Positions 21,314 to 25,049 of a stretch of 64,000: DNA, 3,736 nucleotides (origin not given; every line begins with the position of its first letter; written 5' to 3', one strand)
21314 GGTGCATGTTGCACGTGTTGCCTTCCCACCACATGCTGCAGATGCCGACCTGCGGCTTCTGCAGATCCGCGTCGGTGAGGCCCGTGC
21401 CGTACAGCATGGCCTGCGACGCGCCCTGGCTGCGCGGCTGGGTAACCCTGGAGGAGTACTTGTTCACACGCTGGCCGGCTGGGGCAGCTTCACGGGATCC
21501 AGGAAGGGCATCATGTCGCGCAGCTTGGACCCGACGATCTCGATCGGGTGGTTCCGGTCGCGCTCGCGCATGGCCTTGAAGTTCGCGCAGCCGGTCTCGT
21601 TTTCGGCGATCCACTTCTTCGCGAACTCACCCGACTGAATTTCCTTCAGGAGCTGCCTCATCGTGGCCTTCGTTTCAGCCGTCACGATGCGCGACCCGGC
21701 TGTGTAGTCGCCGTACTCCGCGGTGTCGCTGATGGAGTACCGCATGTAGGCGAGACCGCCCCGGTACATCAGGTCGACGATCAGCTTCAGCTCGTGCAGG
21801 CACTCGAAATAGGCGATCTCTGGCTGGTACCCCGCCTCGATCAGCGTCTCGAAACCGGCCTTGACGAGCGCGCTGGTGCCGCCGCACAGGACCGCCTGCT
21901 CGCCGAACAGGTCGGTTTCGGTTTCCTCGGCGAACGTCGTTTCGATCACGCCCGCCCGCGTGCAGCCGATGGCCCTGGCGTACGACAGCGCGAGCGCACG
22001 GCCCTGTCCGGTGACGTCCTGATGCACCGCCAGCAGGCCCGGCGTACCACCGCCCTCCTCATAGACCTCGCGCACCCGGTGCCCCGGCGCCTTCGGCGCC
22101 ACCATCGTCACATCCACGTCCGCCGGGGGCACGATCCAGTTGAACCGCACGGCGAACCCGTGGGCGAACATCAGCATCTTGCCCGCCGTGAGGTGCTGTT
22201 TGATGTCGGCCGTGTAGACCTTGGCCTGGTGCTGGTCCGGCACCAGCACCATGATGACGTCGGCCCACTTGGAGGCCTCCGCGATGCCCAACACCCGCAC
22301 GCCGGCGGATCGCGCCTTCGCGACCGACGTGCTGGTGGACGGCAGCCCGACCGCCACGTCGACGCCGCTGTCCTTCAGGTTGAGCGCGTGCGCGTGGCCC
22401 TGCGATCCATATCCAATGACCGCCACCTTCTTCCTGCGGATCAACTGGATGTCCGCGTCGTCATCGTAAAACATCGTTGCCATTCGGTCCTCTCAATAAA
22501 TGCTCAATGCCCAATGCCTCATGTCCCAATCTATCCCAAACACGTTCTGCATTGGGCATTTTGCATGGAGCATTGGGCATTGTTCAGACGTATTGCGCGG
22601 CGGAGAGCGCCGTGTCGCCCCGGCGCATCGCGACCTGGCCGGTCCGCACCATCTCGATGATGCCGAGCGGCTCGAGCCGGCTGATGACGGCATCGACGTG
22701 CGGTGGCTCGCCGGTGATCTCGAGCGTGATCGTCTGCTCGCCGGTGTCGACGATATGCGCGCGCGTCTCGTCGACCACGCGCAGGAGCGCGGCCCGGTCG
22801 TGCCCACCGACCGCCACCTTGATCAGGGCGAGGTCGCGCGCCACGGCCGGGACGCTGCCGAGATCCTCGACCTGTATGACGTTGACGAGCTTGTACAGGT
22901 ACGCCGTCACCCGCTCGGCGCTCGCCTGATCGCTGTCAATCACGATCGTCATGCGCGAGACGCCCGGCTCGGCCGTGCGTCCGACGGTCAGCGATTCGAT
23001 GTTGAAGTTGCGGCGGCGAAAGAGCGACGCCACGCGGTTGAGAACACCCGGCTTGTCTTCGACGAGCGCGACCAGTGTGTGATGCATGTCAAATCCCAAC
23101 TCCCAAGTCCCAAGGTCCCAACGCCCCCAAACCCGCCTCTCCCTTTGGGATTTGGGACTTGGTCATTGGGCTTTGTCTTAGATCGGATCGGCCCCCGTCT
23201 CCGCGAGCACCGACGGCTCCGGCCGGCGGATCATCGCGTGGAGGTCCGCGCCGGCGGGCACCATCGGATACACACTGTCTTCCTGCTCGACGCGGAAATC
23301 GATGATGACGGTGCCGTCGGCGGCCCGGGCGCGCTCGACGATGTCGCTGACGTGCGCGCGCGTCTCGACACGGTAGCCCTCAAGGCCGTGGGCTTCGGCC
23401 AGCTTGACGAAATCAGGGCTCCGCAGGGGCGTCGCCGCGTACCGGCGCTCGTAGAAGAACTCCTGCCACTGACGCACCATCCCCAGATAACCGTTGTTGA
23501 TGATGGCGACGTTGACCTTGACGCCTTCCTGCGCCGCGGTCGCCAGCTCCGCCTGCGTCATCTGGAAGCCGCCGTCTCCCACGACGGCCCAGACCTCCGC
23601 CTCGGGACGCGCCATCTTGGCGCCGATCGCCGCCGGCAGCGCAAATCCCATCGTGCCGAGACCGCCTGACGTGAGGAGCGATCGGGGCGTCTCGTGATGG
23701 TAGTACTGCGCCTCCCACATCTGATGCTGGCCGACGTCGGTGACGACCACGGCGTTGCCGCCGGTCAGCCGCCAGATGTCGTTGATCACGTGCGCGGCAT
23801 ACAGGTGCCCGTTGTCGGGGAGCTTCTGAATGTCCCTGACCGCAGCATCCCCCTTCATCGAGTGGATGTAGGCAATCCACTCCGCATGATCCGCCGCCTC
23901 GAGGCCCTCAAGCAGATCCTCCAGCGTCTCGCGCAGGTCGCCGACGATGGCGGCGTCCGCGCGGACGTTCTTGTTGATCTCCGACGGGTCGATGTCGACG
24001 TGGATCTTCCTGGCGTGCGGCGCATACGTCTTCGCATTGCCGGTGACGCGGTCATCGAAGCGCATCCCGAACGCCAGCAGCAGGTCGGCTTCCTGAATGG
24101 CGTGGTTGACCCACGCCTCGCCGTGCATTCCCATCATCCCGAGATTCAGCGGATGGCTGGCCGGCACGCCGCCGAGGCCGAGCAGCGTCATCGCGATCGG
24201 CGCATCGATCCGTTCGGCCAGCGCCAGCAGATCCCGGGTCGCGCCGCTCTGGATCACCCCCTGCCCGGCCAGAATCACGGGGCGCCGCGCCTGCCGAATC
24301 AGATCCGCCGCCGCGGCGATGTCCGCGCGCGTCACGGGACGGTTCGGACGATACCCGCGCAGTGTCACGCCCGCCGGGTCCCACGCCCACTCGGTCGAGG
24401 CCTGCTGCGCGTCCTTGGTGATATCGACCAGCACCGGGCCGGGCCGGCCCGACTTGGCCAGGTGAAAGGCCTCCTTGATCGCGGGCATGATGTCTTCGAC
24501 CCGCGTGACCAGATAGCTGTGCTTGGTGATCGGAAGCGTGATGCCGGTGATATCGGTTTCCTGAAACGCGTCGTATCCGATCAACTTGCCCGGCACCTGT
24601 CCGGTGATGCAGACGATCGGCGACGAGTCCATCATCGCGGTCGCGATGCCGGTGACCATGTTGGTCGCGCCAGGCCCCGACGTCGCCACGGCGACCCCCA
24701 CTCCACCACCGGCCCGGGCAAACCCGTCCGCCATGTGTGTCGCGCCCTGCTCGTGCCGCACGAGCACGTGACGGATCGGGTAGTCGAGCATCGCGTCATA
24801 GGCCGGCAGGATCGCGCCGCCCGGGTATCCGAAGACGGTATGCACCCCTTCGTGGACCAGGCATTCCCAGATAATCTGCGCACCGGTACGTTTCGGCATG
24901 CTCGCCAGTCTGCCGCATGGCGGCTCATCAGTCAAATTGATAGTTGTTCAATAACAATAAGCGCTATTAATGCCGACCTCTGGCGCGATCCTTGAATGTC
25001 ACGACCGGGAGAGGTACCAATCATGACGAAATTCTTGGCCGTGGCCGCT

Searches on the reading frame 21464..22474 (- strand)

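Call 58: search_protein_families(library=pfam, proteins=[window:21464-22474:-], max_evalue=0.00001)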
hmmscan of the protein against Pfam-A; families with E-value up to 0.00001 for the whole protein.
window:21464-22474:- (336 aa): 5 families
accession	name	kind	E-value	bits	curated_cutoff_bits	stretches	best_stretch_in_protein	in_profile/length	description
PF07991.19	KARI_N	-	1.3e-71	240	20.6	1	12-175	2-165/165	Acetohydroxy acid isomeroreductase, NADPH-binding domain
PF01450.25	KARI_C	-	6.7e-66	221.5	29.1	1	181-323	1-143/144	Ketol-acid reductoisomerase, C-terminal domain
PF02826.25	2-Hacid_dh_C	-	1.2e-06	28.5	25.1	1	8-84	30-105/178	D-isomer specific 2-hydroxyacid dehydrogenase, NAD binding domain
PF03807.23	F420_oxidored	-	4.6e-06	27.6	21.6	0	16-89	1-78/94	NADP oxidoreductase coenzyme F420-dependent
PF03446.21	NAD_binding_2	-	6.5e-06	26.7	21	0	16-102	1-90/161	NAD binding domain of 6-phosphogluconate dehydrogenase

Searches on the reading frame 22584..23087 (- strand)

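Call 58: search_protein_families(library=pfam, proteins=[window:22584-23087:-], max_evalue=0.00001)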
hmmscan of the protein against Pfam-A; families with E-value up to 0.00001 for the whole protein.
window:22584-23087:- (167 aa): 4 families
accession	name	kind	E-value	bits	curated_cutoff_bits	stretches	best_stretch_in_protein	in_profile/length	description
PF10369.15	ALS_ss_C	-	1.3e-24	86.5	23.2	1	84-157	1-74/74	Small subunit of acetolactate synthase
PF22629.2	ACT_AHAS_ss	-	4.5e-22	78.4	27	1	7-72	3-67/67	AHAS small subunit-like ACT domain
PF13710.12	ACT_5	-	2.9e-13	49.8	27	1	12-73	2-62/62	ACT domain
PF01842.31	ACT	-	4.7e-13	49.1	27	1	3-61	1-58/66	ACT domain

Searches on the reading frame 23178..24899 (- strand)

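Call 58: search_protein_families(library=pfam, proteins=[window:23178-24899:-], max_evalue=0.00001)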
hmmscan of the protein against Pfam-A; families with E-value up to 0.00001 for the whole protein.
window:23178-24899:- (573 aa): 3 families
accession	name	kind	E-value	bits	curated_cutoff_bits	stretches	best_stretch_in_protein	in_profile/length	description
PF02775.26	TPP_enzyme_C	-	2.7e-54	183.5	21.9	1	388-535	1-151/151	Thiamine pyrophosphate enzyme, C-terminal TPP binding domain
PF00205.28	TPP_enzyme_M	-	1.2e-48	164.7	30.4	1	194-329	1-137/137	Thiamine pyrophosphate enzyme, central domain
PF02776.23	TPP_enzyme_N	-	7.4e-38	129.4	26.8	1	5-119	2-118/119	Thiamine pyrophosphate enzyme, N-terminal TPP binding domain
